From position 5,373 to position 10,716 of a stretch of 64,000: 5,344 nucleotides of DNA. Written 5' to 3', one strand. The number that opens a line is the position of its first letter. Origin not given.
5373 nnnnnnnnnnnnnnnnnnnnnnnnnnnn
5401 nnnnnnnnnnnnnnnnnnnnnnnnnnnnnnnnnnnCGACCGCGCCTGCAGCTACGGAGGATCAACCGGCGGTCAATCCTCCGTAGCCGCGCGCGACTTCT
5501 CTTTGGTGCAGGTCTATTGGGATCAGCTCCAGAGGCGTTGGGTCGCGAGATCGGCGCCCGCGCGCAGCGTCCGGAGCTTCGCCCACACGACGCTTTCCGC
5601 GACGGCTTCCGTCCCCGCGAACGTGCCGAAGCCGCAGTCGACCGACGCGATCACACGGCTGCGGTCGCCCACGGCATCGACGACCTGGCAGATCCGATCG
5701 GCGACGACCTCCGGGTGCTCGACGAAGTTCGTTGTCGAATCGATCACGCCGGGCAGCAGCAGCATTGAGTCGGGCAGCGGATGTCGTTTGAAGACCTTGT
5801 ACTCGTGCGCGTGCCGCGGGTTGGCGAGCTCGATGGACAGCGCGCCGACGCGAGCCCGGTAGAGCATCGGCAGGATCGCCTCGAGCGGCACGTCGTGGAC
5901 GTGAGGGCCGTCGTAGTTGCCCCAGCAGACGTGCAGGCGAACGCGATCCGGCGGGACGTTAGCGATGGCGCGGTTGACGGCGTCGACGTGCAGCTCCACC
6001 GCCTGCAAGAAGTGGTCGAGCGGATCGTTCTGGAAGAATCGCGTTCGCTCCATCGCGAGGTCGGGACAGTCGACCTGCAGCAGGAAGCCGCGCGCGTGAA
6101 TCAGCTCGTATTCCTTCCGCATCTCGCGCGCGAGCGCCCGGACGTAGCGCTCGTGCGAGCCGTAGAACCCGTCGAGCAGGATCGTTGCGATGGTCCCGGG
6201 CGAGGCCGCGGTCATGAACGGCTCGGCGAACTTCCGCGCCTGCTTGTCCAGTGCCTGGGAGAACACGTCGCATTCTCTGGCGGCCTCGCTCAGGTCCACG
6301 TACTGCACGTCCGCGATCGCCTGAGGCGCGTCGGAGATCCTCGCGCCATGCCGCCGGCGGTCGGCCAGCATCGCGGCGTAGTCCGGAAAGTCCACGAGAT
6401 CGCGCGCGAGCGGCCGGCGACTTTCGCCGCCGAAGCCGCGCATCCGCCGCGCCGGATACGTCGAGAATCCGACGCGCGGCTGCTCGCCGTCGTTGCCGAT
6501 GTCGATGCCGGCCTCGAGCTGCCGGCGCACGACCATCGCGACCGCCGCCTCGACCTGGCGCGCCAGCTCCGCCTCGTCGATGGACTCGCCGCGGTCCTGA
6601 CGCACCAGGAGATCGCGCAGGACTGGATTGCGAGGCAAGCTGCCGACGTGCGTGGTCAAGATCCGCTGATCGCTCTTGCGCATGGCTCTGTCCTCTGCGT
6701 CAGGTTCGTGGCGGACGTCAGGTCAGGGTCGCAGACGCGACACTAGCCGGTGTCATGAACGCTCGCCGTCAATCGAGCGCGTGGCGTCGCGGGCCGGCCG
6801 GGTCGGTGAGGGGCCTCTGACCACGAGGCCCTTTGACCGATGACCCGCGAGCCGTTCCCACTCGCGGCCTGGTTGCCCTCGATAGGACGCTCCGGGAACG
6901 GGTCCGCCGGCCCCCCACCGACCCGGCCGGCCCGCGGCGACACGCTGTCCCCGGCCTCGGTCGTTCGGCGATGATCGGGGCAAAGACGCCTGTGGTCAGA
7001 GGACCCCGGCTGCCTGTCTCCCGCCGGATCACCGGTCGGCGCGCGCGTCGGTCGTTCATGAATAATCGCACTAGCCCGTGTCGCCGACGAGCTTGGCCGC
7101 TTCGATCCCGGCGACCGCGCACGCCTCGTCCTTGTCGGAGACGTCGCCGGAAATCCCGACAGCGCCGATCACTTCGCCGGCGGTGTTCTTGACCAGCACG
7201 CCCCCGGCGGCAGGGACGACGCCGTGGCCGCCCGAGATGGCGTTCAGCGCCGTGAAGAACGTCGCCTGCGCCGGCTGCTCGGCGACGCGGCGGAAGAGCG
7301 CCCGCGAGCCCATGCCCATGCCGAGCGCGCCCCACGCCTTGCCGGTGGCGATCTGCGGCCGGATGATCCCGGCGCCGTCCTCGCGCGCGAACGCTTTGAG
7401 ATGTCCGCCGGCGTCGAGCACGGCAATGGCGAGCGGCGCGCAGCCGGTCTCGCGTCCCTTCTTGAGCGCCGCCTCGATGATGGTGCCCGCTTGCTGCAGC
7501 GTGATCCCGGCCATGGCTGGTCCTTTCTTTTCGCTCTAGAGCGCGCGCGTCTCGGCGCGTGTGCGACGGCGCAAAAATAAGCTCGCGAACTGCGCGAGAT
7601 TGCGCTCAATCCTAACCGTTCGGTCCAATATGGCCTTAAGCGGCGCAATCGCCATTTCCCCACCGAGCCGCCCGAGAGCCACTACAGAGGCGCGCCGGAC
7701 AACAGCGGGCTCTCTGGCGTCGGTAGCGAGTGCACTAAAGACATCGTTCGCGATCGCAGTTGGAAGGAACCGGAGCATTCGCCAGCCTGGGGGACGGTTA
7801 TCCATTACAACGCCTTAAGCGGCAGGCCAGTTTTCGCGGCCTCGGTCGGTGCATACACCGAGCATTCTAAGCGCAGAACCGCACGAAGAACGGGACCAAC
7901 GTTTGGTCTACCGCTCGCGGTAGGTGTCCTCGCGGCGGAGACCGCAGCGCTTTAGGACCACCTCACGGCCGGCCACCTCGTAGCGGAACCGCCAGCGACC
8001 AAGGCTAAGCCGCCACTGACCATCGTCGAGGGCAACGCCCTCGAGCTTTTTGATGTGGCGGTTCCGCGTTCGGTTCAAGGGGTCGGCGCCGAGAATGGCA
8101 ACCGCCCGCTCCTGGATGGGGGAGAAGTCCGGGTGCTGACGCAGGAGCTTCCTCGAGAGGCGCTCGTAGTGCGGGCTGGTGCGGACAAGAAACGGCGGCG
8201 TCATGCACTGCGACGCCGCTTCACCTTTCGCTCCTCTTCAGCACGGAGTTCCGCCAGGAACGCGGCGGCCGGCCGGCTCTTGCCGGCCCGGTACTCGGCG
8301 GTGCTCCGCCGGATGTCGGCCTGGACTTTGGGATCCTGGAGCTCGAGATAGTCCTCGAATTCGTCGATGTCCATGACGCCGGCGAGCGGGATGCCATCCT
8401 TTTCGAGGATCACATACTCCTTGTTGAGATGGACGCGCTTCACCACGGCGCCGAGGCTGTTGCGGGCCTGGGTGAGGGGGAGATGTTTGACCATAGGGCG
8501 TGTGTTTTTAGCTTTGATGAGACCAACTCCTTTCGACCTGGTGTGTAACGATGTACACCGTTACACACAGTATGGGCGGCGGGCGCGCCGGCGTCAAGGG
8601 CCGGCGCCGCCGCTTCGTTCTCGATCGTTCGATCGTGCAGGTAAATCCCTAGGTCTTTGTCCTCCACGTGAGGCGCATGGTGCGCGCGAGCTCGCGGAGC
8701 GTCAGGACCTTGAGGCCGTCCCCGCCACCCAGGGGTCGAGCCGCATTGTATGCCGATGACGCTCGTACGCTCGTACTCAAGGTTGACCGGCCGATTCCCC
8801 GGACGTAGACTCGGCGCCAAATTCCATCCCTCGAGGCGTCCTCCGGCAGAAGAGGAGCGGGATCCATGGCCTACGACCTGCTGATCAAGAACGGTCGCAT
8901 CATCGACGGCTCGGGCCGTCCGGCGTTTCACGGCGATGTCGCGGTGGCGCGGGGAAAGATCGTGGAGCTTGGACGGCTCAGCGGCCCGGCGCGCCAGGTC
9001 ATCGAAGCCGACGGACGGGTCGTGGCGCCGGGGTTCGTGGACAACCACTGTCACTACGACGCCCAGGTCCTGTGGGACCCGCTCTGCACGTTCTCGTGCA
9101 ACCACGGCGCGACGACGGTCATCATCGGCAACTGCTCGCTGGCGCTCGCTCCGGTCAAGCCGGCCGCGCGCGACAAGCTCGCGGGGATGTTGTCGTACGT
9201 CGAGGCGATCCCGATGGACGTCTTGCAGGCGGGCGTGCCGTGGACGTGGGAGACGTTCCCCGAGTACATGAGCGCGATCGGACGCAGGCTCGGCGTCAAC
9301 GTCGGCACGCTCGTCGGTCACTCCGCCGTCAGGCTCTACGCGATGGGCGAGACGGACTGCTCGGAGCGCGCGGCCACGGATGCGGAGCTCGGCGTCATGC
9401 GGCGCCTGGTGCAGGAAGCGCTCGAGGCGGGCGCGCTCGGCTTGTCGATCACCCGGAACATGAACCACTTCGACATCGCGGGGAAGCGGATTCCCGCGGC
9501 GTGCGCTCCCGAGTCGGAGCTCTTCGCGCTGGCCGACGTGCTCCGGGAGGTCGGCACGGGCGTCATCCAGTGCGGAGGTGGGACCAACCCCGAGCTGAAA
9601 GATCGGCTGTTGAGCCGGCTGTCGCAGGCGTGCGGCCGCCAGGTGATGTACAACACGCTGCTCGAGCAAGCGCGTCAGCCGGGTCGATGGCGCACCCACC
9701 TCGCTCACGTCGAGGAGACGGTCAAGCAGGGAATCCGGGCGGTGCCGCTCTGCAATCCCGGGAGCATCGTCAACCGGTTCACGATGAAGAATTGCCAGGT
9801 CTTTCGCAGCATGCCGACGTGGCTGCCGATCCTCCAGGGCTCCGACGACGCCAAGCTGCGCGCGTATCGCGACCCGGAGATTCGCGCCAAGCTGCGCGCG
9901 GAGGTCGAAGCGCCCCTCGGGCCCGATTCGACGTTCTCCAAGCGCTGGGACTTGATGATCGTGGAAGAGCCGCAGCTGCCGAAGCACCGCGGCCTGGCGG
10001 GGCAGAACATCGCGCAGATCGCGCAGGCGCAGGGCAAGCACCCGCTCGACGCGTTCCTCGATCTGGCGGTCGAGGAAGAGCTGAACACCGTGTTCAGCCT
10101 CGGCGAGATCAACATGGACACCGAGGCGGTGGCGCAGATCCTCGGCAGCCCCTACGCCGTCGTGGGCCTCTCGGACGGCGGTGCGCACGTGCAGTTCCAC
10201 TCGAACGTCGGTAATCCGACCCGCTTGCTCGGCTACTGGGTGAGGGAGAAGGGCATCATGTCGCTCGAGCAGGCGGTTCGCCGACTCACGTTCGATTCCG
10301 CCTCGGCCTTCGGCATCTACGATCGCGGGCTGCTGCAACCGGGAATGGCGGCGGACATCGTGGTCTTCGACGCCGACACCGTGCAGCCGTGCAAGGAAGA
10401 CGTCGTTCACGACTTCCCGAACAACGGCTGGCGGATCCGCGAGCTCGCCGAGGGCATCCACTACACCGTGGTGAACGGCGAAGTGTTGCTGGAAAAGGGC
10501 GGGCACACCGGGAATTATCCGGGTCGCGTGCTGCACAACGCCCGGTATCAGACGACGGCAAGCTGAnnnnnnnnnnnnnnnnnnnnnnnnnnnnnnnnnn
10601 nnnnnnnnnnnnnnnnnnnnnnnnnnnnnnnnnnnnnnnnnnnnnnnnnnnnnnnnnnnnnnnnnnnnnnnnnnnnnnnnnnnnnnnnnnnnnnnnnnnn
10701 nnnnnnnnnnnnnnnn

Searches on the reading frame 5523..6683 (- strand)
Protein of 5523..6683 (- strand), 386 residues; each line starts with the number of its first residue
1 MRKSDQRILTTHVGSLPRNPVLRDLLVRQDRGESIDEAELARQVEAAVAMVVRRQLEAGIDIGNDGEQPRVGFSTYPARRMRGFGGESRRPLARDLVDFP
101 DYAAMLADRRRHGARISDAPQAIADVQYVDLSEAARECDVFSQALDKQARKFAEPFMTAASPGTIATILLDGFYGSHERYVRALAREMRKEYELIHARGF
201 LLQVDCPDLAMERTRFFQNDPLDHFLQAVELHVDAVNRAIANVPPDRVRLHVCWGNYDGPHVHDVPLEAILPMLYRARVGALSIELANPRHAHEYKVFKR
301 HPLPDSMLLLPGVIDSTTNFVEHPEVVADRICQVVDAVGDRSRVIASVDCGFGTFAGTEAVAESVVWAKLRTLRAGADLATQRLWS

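Call 22: search_protein_families(library=pfam, proteins=[window:5523-6683:-], max_evalue=0.0001)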
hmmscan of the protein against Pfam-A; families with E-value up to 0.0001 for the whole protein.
window:5523-6683:- (386 aa): 1 family
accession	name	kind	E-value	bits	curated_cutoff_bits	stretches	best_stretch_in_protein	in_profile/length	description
PF01717.24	Meth_synt_2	-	3.8e-11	43.3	21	0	177-362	145-313/324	Cobalamin-independent synthase, Catalytic domain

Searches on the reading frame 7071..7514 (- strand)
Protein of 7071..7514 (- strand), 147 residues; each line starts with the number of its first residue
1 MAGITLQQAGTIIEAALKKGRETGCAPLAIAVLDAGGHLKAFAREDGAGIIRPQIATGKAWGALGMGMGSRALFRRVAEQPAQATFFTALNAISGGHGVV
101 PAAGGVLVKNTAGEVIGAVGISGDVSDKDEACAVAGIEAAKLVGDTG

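Call 22: search_protein_families(library=pfam, proteins=[window:7071-7514:-], max_evalue=0.0001)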
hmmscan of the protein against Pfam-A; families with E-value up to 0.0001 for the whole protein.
window:7071-7514:- (147 aa): 1 family
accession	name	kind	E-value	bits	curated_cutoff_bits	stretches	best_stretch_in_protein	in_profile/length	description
PF03928.20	HbpS-like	-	1.2e-31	109.9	25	1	4-138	1-128/128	Haem degrading protein HbpS-like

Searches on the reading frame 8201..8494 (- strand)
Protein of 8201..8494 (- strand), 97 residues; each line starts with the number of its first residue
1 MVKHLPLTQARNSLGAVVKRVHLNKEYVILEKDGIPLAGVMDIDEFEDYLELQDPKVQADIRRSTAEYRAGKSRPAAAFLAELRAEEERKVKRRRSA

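Call 22: search_protein_families(library=pfam, proteins=[window:8201-8494:-], max_evalue=0.0001)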
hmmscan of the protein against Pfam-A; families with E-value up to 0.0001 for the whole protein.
window:8201-8494:- (97 aa): 1 family
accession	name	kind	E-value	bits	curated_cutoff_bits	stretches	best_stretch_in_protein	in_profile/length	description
PF02604.26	PhdYeFM_antitox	-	9.6e-09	35.3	29.8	1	4-67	3-66/74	Antitoxin Phd_YefM, type II toxin-antitoxin system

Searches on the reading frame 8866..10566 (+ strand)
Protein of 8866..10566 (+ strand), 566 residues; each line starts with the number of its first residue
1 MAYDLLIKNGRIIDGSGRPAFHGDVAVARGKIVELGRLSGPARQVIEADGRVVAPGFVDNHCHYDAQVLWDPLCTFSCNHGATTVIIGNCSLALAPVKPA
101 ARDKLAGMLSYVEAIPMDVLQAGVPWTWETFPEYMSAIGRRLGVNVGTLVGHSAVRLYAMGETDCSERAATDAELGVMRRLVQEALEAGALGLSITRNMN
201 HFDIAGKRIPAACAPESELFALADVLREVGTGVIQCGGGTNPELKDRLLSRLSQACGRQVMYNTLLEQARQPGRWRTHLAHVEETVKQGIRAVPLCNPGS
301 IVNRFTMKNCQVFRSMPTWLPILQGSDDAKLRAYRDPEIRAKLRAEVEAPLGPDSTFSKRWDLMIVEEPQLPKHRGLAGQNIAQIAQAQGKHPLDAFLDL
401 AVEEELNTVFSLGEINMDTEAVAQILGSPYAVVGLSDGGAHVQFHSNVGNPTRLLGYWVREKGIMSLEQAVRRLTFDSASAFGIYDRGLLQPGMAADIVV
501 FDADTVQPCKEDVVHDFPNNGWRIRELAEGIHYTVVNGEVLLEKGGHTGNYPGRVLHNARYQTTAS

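Call 22: search_protein_families(library=pfam, proteins=[window:8866-10566:+], max_evalue=0.0001)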
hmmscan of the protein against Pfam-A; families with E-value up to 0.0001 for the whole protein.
window:8866-10566:+ (566 aa): 2 families
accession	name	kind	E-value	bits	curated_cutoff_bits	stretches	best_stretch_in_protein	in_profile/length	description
PF07969.17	Amidohydro_3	-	2e-32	113.7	29.7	1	44-540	1-470/472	Amidohydrolase family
PF01979.26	Amidohydro_1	-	2.3e-09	37.4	25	1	453-540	271-344/345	Amidohydrolase family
